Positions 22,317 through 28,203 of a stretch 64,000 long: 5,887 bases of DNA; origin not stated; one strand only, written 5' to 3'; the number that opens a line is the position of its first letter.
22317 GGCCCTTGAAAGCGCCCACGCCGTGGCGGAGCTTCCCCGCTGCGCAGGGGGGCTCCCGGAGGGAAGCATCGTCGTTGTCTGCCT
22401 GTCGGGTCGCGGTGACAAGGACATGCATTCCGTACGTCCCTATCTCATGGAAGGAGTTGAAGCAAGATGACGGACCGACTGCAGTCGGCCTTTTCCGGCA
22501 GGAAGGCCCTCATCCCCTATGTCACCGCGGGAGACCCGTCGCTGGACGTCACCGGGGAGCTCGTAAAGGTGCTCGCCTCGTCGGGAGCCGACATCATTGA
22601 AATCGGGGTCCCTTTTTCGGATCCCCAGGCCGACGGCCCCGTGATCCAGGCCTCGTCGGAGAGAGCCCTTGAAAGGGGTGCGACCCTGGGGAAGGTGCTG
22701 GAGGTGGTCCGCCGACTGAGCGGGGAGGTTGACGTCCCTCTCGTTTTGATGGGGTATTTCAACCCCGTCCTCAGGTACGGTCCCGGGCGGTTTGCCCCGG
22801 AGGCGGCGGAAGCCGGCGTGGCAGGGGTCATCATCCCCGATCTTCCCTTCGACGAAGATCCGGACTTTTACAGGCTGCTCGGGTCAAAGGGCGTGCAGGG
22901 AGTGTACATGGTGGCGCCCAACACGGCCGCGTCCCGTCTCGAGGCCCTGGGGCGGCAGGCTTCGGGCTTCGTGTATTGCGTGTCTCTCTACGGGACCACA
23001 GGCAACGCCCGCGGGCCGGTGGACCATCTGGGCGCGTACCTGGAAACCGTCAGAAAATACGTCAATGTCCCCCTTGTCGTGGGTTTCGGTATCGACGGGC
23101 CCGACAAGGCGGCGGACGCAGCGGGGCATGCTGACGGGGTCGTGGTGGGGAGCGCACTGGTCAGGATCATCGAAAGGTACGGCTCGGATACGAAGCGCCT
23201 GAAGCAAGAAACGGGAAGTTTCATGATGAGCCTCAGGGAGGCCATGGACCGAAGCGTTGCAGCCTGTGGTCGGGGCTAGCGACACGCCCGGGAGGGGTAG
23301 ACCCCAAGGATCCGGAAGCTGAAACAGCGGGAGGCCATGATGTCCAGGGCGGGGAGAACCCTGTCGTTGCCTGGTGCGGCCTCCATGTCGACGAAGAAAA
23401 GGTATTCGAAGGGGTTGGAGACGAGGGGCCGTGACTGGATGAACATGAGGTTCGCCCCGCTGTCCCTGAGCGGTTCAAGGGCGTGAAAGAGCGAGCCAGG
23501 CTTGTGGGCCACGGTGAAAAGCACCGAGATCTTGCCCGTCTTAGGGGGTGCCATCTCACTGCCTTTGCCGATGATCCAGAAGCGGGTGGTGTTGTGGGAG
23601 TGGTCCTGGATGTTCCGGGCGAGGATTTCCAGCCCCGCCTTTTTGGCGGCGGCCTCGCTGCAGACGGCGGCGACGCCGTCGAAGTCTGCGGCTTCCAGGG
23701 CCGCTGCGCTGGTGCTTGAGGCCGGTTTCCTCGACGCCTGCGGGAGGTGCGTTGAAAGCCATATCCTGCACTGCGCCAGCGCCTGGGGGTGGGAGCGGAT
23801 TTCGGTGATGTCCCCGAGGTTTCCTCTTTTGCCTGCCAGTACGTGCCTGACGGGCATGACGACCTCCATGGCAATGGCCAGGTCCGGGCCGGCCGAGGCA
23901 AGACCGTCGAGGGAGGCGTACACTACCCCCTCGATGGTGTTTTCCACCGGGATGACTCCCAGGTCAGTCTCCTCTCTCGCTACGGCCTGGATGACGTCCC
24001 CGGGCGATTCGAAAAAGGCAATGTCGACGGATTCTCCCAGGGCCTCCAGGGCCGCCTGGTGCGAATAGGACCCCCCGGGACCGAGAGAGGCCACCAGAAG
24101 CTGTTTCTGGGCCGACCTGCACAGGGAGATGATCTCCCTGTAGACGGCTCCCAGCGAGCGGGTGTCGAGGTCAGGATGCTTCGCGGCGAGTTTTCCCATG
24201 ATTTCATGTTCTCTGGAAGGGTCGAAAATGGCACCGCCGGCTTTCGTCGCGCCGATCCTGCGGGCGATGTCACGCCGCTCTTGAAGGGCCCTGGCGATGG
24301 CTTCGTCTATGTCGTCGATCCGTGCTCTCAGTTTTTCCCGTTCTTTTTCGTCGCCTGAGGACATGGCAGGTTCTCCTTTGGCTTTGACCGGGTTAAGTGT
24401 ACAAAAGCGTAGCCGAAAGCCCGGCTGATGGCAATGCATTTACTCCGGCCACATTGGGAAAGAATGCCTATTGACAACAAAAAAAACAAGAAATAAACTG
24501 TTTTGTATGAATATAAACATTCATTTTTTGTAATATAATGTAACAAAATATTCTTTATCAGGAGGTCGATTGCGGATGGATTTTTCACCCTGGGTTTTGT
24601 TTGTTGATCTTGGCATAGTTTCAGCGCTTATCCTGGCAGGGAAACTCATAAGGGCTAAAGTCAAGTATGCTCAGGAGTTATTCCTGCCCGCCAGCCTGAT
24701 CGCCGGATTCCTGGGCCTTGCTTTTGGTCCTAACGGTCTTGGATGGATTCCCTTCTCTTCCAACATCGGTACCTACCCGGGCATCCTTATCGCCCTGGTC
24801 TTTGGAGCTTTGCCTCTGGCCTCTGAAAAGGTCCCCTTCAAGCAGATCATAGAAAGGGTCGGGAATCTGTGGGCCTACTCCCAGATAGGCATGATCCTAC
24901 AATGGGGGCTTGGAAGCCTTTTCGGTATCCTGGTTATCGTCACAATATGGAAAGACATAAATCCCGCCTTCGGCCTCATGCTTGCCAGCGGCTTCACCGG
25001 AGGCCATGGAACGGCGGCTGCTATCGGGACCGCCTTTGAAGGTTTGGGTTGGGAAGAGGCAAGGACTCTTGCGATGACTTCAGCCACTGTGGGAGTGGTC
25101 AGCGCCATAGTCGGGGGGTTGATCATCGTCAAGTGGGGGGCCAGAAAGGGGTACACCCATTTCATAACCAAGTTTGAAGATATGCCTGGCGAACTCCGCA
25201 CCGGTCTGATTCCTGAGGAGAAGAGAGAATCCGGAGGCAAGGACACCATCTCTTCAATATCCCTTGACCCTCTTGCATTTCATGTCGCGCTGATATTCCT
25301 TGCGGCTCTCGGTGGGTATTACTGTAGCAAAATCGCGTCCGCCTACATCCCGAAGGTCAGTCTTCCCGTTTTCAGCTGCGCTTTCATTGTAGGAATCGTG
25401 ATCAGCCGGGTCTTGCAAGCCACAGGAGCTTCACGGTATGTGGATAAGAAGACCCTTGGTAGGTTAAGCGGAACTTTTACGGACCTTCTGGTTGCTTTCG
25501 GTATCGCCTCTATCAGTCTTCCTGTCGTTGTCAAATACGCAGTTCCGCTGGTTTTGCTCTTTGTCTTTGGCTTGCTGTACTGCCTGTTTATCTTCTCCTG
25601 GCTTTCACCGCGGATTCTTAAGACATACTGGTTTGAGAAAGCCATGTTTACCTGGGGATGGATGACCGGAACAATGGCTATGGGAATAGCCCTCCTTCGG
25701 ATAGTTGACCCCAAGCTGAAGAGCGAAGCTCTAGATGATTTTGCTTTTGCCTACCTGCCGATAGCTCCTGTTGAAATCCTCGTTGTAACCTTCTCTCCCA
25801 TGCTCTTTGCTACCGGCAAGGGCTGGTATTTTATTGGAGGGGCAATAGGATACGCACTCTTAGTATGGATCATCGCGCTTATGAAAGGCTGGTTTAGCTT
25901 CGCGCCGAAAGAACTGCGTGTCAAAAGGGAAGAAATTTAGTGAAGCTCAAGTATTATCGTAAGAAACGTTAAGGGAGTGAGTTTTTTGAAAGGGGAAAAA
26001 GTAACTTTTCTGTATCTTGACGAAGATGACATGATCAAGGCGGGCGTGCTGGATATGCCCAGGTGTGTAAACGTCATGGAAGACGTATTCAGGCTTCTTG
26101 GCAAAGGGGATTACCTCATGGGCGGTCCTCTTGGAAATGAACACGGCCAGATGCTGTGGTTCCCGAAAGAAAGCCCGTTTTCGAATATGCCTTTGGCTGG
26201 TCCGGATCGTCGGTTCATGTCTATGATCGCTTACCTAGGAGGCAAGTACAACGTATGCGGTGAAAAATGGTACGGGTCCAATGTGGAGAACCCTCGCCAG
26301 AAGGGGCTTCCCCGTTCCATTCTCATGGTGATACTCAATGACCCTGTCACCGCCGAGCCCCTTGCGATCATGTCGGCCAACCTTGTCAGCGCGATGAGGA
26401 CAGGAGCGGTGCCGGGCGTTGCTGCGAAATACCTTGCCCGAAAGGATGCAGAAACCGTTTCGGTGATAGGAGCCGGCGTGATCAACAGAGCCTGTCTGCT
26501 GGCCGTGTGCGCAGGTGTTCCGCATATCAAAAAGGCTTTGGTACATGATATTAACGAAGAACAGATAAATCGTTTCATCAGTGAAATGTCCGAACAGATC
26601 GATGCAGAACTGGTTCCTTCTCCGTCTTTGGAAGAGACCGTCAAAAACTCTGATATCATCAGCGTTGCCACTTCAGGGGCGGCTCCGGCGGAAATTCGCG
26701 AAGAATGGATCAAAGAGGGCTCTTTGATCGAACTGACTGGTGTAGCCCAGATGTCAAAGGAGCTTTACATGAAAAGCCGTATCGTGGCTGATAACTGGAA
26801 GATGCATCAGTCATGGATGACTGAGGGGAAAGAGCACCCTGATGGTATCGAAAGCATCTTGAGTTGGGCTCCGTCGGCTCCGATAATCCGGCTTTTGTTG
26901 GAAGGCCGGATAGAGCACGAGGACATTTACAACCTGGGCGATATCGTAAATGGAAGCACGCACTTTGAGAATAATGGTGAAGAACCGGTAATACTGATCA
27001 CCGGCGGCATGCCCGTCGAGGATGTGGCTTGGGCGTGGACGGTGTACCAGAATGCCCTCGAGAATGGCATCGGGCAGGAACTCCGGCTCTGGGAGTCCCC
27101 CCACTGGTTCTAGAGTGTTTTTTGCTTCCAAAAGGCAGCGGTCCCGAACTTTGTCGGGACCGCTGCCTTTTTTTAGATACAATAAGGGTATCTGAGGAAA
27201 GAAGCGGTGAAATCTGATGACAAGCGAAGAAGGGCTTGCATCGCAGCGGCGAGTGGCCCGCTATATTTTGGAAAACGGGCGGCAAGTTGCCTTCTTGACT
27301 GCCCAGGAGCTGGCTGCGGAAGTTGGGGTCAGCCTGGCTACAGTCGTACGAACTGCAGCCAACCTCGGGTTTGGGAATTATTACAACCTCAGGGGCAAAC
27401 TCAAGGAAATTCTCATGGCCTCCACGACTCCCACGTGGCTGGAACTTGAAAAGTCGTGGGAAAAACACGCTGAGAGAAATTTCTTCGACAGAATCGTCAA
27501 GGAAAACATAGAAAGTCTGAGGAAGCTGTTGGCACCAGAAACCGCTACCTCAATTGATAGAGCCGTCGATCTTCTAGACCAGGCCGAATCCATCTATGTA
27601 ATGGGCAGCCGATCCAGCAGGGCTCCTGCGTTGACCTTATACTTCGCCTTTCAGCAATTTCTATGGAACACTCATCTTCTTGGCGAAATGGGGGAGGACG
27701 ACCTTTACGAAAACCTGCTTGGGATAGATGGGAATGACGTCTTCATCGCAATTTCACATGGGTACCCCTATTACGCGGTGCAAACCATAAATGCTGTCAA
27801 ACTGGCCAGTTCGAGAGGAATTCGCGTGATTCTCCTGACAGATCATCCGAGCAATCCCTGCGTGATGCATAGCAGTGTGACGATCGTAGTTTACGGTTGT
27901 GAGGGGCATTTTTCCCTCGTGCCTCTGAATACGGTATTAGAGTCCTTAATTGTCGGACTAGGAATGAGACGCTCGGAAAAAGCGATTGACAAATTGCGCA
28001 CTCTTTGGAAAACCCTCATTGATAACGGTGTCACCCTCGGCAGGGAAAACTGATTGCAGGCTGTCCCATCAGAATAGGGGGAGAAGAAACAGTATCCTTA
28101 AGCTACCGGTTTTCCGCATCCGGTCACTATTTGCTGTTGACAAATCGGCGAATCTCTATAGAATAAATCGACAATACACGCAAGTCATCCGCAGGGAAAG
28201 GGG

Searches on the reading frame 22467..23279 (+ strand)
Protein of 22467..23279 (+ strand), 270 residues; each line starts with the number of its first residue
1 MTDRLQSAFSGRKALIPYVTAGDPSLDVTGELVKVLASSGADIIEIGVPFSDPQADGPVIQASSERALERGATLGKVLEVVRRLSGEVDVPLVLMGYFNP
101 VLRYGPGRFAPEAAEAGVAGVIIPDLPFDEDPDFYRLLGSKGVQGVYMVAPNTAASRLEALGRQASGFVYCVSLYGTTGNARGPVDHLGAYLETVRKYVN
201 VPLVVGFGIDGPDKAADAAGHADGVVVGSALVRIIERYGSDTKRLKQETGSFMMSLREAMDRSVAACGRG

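Call 78: search_protein_families(library=pfam, proteins=[window:22467-23279:+], max_evalue=0.00001)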
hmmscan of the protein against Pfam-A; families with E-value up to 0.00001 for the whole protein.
window:22467-23279:+ (270 aa): 2 families
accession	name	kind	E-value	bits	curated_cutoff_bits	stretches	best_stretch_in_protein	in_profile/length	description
PF00290.26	Trp_syntA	-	3.8e-83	278.8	27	1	10-254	7-252/259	Tryptophan synthase alpha chain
PF01884.23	PcrB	-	2.6e-06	27.5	23.9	0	183-231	163-211/226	PcrB family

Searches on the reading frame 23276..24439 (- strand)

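Call 78: search_protein_families(library=pfam, proteins=[window:23276-24439:-], max_evalue=0.00001)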
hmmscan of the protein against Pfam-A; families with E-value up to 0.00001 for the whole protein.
window:23276-24439:- (387 aa): 2 families
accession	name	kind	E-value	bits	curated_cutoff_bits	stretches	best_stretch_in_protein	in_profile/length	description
PF00800.23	PDT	-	4e-57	193.4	25.2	1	116-293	1-179/181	Prephenate dehydratase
PF01817.26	CM_2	-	2.1e-17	63.5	27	1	37-112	1-80/80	Chorismate mutase type II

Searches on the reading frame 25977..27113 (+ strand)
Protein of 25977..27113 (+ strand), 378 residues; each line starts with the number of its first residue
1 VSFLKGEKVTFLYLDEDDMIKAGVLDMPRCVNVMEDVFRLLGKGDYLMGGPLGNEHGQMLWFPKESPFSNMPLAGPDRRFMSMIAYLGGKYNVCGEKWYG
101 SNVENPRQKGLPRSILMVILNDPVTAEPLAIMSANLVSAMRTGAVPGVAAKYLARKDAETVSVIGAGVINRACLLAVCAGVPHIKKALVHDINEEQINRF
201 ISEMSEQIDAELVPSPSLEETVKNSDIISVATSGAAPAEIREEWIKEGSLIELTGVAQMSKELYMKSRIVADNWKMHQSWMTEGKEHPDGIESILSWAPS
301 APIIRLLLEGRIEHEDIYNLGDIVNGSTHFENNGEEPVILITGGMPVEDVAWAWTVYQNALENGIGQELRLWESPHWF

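Call 9: search_protein_families(library=ncbifam, proteins=[window:25977-27113:+])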
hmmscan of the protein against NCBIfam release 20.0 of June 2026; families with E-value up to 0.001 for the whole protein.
window:25977-27113:+ (378 aa): 13 families
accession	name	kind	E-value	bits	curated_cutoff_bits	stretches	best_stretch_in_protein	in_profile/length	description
NF004848.0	PRK06199.1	subfamily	2.1e-126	422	362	1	7-376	5-377/379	tyramine oxidase subunit B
TIGR03944.1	dehyd_SbnB_fam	equivalog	3.6e-51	174.1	326.9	2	66-275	41-249/327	2,3-diaminopropionate biosynthesis protein SbnB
TIGR02371.1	ala_DH_arch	equivalog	1.1e-39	136.4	409.15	2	23-273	12-245/325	alanine dehydrogenase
NF006379.0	PRK08618.1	equivalog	2.4e-34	119.1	417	1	70-370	41-325/326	ornithine cyclodeaminase family protein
NF004793.0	PRK06141.1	equivalog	7.3e-25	87.6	322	1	104-258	72-222/314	bifunctional Delta(1)-pyrroline-2-carboxylate/Delta(1)-piperideine-2-carboxylate reductase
NF045643.1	ImmsucRedBhcD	equivalog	8.1e-19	68.1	500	1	107-261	76-226/321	iminosuccinate reductase BhcD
NF006141.0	PRK08291.1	equivalog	2.2e-18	66.4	408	1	109-262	82-234/330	cyclodeaminase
NF005762.1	PRK07589.1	equivalog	1e-15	57.6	350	1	109-254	79-223/334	ornithine cyclodeaminase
TIGR02992.1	ectoine_eutC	equivalog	3.4e-15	55.9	471.65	1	104-261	75-230/326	ectoine utilization protein EutC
NF005011.0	PRK06407.1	subfamily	7.5e-14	51.6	337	1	83-260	53-218/302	ornithine cyclodeaminase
NF005603.0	PRK07340.1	equivalog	2.5e-10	40.1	266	1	107-272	76-241/307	delta(1)-pyrroline-2-carboxylate reductase family protein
NF005296.0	PRK06823.1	equivalog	8.5e-09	34.8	438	1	104-359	74-312/315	ornithine cyclodeaminase family protein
NF045512.1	PyrPipCarbRedLhpI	equivalog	4.2e-07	29.4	400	1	107-234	72-196/298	bifunctional Delta(1)-pyrroline-2-carboxylate/Delta(1)-piperideine-2-carboxylate reductase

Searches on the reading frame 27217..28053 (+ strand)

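Call 9: search_protein_families(library=ncbifam, proteins=[window:27217-28053:+])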
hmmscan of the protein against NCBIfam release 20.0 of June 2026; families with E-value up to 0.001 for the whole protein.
window:27217-28053:+ (278 aa): 6 families
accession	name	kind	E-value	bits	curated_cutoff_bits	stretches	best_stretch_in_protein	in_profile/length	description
NF008590.0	PRK11557.1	equivalog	1.2e-12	47.8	355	1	8-181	16-188/282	MurR/RpiR family transcriptional regulator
NF008451.0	PRK11302.1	subfamily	4.6e-12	46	296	1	9-267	17-273/286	transcriptional regulator HexR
NF008458.0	PRK11337.1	equivalog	1.1e-11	44.3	378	1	9-224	30-238/293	MurR/RpiR family transcriptional regulator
NF040776.2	AlsR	equivalog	5.6e-10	38.6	400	1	6-224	14-226/279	transcriptional repressor AlsR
NF010701.0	PRK14101.1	equivalog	5.6e-09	34.7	920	1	8-246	356-592/638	bifunctional transcriptional regulator/glucokinase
NF046014.1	sap1_reg_SapR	equivalog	3.1e-05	23.5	500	0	10-258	16-277/295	sap1 transcriptional regulator SapR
